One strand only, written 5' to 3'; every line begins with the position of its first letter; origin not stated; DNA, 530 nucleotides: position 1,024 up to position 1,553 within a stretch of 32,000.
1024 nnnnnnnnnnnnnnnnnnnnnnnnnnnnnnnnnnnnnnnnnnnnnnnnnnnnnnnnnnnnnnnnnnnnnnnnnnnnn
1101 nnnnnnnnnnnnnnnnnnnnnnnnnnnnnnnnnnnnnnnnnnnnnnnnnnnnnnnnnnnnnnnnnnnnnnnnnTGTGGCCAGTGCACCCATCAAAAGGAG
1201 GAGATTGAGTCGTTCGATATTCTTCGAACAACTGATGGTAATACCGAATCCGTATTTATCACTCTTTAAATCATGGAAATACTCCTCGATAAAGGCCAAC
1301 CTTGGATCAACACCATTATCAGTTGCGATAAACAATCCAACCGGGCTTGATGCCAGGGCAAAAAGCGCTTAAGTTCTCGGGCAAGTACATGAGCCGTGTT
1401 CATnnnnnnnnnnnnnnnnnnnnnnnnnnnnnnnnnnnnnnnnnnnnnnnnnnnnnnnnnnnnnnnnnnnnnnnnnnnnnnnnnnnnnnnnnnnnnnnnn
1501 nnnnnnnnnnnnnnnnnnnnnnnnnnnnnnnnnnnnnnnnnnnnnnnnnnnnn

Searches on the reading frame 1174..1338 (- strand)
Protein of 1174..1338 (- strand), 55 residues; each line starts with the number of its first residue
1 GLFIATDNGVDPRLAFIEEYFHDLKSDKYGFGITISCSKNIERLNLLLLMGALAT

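Call 52: search_protein_families(library=ncbifam, proteins=[window:1174-1338:-], max_evalue=1)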
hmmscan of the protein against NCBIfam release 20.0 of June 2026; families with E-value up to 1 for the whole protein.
seq(55 aa): 1 family
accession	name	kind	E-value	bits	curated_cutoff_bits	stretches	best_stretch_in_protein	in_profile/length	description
NF033591.1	transpos_IS4_2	equivalog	9.4e-07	28.2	152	1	17-54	237-273/340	IS4 family transposase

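Call 53: search_protein_families(library=pfam, proteins=[window:1174-1338:-], max_evalue=1)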
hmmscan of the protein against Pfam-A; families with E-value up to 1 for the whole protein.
seq(55 aa): 1 family
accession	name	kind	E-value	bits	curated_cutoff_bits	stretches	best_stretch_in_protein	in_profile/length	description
PF13124.11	DUF3963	-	0.056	13.9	25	1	15-25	7-17/40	Protein of unknown function (DUF3963)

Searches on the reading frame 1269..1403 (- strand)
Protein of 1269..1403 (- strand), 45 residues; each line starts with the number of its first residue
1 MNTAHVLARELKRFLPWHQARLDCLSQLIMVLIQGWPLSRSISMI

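Call 52: search_protein_families(library=ncbifam, proteins=[window:1269-1403:-], max_evalue=1)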
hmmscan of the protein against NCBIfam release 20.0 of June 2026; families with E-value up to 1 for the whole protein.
seq(45 aa): 0 families

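Call 53: search_protein_families(library=pfam, proteins=[window:1269-1403:-], max_evalue=1)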
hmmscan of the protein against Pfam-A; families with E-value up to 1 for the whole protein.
seq(45 aa): 1 family
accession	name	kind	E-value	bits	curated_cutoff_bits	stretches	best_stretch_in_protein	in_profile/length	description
PF09152.16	DUF1937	-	0.098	13.7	23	1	14-43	69-98/116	Domain of unknown function (DUF1937)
